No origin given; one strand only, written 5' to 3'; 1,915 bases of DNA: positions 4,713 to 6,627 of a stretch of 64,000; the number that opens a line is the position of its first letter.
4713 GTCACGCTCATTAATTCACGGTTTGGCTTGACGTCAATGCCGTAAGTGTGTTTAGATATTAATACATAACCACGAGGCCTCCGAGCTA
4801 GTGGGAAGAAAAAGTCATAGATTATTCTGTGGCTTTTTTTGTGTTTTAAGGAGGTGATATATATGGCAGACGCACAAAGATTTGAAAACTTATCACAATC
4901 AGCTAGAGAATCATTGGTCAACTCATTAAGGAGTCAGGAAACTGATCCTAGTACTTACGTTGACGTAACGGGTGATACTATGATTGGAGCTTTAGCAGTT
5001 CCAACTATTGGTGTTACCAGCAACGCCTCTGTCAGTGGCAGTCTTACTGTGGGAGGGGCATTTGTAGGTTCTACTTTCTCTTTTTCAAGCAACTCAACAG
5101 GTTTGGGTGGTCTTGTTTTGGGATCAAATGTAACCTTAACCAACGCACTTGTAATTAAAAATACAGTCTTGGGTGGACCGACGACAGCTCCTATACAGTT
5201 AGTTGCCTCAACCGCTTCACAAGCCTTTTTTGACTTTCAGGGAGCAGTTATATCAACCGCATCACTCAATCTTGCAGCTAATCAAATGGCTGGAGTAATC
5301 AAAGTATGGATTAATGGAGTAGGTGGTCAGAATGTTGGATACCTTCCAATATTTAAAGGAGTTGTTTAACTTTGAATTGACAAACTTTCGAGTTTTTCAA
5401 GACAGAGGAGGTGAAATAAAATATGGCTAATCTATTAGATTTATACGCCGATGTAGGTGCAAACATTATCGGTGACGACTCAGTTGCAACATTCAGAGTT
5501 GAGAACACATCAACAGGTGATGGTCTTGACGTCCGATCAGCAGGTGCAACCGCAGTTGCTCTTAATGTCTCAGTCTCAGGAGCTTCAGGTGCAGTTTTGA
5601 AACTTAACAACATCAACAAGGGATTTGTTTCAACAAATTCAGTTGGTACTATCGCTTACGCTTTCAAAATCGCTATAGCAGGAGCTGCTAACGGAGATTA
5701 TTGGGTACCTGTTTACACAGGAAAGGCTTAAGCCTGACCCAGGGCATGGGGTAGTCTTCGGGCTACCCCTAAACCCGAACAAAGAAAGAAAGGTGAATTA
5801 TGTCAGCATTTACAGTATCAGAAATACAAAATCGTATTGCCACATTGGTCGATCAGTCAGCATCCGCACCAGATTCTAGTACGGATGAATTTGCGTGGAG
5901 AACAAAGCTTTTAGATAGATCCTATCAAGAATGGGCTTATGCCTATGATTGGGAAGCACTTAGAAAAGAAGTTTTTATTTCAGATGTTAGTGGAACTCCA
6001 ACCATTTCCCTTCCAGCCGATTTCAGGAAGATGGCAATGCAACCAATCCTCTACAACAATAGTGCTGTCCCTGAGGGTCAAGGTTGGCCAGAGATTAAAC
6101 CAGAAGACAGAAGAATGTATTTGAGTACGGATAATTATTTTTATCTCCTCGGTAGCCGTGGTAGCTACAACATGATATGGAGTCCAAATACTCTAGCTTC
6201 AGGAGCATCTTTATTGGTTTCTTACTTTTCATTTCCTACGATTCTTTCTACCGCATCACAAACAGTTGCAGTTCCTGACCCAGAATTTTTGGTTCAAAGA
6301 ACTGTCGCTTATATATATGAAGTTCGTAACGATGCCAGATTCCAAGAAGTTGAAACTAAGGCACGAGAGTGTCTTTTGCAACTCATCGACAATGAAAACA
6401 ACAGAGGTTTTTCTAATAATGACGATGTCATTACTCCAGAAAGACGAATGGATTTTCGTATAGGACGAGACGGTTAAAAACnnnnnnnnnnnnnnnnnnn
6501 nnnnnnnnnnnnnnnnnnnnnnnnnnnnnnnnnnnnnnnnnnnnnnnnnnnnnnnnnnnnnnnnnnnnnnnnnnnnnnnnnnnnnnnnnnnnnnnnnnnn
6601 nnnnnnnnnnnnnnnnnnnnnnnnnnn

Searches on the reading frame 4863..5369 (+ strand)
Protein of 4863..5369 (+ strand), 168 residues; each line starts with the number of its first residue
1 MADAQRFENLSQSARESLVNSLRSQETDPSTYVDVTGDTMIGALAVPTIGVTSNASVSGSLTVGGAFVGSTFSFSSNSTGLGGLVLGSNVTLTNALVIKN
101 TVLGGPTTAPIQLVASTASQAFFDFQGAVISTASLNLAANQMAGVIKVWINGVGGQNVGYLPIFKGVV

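Call 12: search_protein_families(library=phrogs, proteins=[window:4863-5369:+], max_evalue=0.01)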
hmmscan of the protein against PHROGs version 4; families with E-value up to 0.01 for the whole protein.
window:4863-5369:+ (168 aa): 1 family
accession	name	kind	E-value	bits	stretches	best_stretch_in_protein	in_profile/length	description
phrog_4465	-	tail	0.0083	16.5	0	23-142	98-215/342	tail fiber protein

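Call 15: find_related_loci(query=window:4863-5369:+, collection=viral_contigs, flank=3000)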
Query window:4863-5369:+ (168 aa) in viral_contigs; peptide patterns used: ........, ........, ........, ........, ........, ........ (x = any residue, [..] = any of these).
57 stretches matched a pattern; 1 encode a relative of the query (tblastn E <= 1e-3); 1 distinct loci.
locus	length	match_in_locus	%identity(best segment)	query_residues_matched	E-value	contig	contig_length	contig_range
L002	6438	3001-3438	43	7-168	4e-35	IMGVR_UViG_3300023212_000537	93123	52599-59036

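Call 21: find_encoding_contigs(protein=window:4863-5369:+, flank=3000, max_places=10)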
Protein window:4863-5369:+ (168 aa): no gene with exactly this product is on record in the collection.

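Call 22: find_homologous_proteins(query=window:4863-5369:+, max_evalue=0.001)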
Query window:4863-5369:+ (168 aa): 19 proteins with E <= 0.001 among 338 candidates.
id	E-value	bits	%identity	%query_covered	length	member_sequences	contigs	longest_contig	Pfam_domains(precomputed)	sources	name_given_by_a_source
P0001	1.7e-96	338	100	100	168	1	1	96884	-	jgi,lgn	jgi:hypothetical protein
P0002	3.4e-45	172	58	99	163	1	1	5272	-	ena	-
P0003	7.7e-42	161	55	96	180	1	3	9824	-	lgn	-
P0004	9.8e-42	160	50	97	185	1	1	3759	-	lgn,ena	-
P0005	1.2e-37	147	48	95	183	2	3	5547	-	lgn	-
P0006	1.1e-34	138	45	96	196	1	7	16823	-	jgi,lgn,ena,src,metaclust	metaclust:\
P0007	2.9e-31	126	41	100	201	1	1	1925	-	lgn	-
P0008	5.5e-31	126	43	99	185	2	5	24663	-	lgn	-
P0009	3.2e-30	123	45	95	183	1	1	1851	-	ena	-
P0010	3.4e-30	123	40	90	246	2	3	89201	-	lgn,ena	-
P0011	1.4e-27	115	46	99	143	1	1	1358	-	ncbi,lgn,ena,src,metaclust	metaclust:\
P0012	5.1e-27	113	67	55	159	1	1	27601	-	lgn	-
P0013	1.1e-25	108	47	96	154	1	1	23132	-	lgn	-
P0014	1.4e-25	108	43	96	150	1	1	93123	-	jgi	-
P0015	3.3e-23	100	31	98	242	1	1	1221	-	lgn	-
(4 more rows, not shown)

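Call 23: find_encoding_contigs(protein=P0001, flank=10000, max_places=4)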
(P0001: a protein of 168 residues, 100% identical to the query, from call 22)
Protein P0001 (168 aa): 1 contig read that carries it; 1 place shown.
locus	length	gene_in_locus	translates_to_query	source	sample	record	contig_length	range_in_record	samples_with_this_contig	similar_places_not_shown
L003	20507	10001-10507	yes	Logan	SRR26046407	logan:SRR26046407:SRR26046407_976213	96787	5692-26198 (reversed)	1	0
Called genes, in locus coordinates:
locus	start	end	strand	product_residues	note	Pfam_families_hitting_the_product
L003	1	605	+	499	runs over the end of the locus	-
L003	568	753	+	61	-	-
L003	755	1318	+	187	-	-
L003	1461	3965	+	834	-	PF13439:Glyco_transf_4 (faint), PF00534:Glycos_transf_1, PF13692:Glyco_trans_1_4 (weak)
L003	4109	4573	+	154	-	-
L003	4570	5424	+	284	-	-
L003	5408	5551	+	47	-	-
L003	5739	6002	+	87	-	-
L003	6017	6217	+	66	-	PF24729:Acb2_Tad1_hairpin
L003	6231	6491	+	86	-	-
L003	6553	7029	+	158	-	-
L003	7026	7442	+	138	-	PF01467:CTP_transf_like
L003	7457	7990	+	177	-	PF00535:Glycos_transf_2 (weak)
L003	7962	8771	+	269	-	-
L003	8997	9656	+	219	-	PF00092:VWA (weak)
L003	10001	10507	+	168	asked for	-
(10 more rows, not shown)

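Call 24: find_encoding_contigs(protein=P0002, flank=5000, max_places=4)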
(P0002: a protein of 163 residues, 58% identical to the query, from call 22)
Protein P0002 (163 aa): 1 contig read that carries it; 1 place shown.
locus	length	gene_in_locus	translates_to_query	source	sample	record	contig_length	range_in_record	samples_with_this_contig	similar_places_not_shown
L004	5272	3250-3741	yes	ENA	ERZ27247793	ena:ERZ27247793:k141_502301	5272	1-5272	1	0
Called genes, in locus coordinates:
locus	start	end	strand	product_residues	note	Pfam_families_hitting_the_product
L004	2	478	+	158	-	?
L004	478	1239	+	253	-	-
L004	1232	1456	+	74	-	-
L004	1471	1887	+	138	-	-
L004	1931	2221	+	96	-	-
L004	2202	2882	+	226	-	-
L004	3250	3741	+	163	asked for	-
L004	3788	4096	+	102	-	-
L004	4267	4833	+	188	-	-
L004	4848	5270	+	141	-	?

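Call 25: find_encoding_contigs(protein=P0003, flank=8000, max_places=4)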
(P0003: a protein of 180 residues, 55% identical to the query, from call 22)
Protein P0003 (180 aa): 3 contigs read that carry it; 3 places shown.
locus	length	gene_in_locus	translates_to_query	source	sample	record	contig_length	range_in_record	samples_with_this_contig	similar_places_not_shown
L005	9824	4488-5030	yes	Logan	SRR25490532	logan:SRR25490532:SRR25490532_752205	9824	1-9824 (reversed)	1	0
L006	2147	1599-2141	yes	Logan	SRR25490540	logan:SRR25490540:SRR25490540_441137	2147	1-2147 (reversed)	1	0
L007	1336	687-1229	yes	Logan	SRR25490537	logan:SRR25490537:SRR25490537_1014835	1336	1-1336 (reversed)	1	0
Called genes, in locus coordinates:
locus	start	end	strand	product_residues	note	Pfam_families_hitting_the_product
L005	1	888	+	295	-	?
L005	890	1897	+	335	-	PF01073:3Beta_HSD, PF01370:Epimerase, PF02719:Polysacc_synt_2, PF04321:RmlD_sub_bind, PF16363:GDP_Man_Dehyd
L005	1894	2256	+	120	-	-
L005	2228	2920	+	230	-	PF00535:Glycos_transf_2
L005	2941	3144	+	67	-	-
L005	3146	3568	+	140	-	-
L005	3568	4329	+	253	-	-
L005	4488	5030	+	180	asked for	-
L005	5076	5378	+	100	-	-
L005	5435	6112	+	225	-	-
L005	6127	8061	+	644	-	-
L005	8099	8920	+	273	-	-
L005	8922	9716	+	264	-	-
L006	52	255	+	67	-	-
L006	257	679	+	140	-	-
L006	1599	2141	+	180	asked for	-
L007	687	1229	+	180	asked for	-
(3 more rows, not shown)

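Call 29: find_encoding_contigs(protein=P0004, flank=4000, max_places=3)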
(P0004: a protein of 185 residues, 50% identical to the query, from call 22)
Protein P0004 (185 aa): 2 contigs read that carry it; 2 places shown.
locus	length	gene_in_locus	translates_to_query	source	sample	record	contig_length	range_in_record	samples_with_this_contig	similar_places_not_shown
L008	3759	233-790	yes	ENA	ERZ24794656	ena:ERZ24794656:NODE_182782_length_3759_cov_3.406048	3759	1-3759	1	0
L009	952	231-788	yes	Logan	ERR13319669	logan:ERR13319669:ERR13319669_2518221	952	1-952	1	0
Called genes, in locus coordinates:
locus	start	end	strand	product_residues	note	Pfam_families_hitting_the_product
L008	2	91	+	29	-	?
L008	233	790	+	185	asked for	-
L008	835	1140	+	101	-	-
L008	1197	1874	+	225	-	PF24175:SU10_adaptor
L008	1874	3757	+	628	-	?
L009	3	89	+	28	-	?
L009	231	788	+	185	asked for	-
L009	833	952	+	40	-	?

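Call 30: find_encoding_contigs(protein=P0005, flank=5000, max_places=3)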
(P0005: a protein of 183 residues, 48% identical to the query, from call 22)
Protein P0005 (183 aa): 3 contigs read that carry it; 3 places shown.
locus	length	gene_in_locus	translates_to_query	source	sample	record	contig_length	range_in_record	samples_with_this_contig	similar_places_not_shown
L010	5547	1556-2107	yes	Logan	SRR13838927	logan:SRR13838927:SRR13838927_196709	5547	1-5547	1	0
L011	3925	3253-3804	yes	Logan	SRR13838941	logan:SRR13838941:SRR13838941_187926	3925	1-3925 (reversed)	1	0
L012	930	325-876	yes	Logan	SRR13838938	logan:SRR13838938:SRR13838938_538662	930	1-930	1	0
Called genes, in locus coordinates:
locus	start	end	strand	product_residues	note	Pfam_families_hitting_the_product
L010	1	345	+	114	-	?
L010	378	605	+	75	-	-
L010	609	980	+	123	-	-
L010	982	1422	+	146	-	-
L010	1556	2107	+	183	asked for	-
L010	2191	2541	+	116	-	-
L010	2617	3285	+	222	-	-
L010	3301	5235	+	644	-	-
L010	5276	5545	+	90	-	?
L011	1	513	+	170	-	?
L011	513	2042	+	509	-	-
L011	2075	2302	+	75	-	-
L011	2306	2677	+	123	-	-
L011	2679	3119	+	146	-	-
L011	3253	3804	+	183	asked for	-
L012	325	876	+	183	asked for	-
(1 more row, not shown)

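Call 31: find_encoding_contigs(protein=P0006, flank=10000, max_places=4)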
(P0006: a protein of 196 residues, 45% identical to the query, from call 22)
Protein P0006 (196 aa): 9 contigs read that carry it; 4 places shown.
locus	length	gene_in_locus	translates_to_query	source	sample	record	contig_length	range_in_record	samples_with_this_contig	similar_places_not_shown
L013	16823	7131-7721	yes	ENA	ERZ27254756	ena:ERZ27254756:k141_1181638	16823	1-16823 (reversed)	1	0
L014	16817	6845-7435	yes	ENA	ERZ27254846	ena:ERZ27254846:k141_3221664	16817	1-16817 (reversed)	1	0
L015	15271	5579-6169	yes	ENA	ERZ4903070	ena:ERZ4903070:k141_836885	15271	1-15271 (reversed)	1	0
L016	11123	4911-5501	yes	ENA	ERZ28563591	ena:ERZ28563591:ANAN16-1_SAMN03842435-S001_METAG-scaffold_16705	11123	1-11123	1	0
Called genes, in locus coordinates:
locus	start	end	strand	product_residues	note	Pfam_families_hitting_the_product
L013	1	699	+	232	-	?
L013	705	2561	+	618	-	PF13229:Beta_helix (faint)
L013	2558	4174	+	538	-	PF05048:NosD (weak), PF13229:Beta_helix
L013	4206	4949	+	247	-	PF24175:SU10_adaptor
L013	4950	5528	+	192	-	-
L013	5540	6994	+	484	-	PF00182:Glyco_hydro_19 (weak)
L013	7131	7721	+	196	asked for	-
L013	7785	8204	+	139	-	-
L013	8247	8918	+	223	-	PF24175:SU10_adaptor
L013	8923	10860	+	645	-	-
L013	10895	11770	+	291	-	-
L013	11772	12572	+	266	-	-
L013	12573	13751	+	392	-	-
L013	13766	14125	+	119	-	-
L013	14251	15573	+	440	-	-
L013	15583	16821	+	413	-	?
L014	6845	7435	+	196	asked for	-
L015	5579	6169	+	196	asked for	-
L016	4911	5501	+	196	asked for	-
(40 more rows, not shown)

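Call 35: find_related_loci(query=A2, collection=metagenome_contigs, flank=2500)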
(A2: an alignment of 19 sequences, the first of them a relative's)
Query A2 (168 aa) in metagenome_contigs; peptide patterns used: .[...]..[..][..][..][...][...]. (x = any residue, [..] = any of these).
186 stretches matched a pattern; 3 encode a relative of the query (tblastn E <= 1e-3); 3 distinct loci.
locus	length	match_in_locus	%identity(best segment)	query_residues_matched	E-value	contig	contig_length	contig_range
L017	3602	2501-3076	45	7-168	4e-43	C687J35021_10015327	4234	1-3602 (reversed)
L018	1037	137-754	35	7-167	2e-28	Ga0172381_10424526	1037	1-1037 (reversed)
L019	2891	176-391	57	97-168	9e-23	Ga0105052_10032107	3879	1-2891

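Call 37: find_encoding_contigs(protein=P0010, flank=10000, max_places=3)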
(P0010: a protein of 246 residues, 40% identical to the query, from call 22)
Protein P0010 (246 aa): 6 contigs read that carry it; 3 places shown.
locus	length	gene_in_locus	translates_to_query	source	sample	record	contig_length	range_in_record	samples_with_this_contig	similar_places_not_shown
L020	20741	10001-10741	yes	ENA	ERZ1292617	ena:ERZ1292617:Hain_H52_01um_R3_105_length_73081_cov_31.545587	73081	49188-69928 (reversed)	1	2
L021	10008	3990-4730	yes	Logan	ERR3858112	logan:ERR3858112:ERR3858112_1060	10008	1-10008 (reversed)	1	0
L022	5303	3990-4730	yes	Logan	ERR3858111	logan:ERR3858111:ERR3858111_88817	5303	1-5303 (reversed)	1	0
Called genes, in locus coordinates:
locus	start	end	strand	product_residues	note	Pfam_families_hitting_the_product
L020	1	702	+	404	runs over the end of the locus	PF01041:DegT_DnrJ_EryC1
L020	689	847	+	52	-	-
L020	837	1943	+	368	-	PF00155:Aminotran_1_2, PF01041:DegT_DnrJ_EryC1, PF01212:Beta_elim_lyase (weak)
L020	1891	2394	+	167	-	PF13302:Acetyltransf_3, PF13420:Acetyltransf_4 (weak), PF00583:Acetyltransf_1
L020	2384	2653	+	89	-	-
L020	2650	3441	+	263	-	PF13524:Glyco_trans_1_2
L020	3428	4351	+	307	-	PF01370:Epimerase, PF04321:RmlD_sub_bind (weak), PF16363:GDP_Man_Dehyd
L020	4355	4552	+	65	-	-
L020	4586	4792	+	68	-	-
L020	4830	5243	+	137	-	-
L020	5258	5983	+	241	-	-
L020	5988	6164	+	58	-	-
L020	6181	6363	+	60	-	-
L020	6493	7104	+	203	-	-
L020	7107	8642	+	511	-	-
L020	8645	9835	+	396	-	-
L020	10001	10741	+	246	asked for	-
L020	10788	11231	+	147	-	-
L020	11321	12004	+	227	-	PF24175:SU10_adaptor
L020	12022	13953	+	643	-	-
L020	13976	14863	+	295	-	-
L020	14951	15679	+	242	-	-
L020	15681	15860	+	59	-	-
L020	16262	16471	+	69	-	-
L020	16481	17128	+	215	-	PF01844:HNH (faint)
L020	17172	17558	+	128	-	-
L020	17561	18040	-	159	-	PF00188:CAP (weak)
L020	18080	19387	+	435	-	-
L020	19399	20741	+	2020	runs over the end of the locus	PF01909:NTP_transf_2 (weak), PF18765:Polbeta (weak)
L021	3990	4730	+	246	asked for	-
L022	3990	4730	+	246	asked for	-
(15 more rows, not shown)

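Call 38: find_encoding_contigs(protein=P0008, flank=10000, max_places=3)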
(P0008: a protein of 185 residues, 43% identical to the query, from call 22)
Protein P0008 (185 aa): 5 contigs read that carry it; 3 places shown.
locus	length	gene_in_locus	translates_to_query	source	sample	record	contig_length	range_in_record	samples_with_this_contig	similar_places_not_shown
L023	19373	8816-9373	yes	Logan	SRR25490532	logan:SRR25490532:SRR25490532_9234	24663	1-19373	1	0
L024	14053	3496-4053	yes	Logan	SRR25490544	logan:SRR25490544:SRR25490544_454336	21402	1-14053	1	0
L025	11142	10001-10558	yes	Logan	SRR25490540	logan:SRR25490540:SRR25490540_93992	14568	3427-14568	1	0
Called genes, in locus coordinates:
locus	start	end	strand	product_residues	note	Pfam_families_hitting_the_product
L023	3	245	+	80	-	?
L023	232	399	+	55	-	-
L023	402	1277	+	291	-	-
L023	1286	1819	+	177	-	PF08241:Methyltransf_11, PF13649:Methyltransf_25, PF13847:Methyltransf_31 (faint)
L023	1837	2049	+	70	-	-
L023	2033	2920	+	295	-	PF01370:Epimerase, PF04321:RmlD_sub_bind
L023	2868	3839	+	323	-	PF13524:Glyco_trans_1_2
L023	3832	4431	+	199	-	PF05711:TylF (weak), PF13578:Methyltransf_24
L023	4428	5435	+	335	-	PF01073:3Beta_HSD, PF01370:Epimerase, PF02719:Polysacc_synt_2, PF04321:RmlD_sub_bind, PF07993:NAD_binding_4 (faint), PF13460:NAD_binding_10 (weak), PF16363:GDP_Man_Dehyd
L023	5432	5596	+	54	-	-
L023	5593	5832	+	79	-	-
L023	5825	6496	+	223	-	PF00535:Glycos_transf_2, PF22921:FKRP_N (weak)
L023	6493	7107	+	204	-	PF04480:DUF559 (weak)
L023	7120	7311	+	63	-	-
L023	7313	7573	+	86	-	-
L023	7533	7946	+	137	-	-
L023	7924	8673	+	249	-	-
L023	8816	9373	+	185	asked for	-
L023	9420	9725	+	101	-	-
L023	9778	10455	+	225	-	-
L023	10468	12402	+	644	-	-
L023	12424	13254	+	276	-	-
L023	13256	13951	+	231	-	PF13385:Laminin_G_3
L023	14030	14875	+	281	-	-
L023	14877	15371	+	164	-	-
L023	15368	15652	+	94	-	-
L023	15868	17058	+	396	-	-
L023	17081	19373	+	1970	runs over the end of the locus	-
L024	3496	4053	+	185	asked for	-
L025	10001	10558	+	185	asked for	-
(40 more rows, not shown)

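Call 59: find_related_loci(query=A2, collection=viral_contigs, flank=8000)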
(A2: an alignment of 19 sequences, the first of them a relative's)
Query A2 (168 aa) in viral_contigs; peptide patterns used: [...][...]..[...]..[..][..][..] (x = any residue, [..] = any of these).
31 stretches matched a pattern, but none encodes a relative of the query by tblastn (E <= 1e-3).

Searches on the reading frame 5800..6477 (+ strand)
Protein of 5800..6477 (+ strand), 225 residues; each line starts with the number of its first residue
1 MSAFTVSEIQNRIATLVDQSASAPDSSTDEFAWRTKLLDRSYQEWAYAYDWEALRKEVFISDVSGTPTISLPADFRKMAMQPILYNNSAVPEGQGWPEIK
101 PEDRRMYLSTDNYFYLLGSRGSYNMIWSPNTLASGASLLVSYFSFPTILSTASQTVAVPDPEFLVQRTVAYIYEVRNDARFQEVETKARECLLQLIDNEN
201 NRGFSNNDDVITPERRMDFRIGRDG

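Call 12: search_protein_families(library=phrogs, proteins=[window:5800-6477:+], max_evalue=0.01)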
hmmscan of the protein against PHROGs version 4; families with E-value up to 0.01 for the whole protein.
window:5800-6477:+ (225 aa): 1 family
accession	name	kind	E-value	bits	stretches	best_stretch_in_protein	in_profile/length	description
phrog_6013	-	tail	0.0013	18.9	1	7-151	4-149/228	tail protein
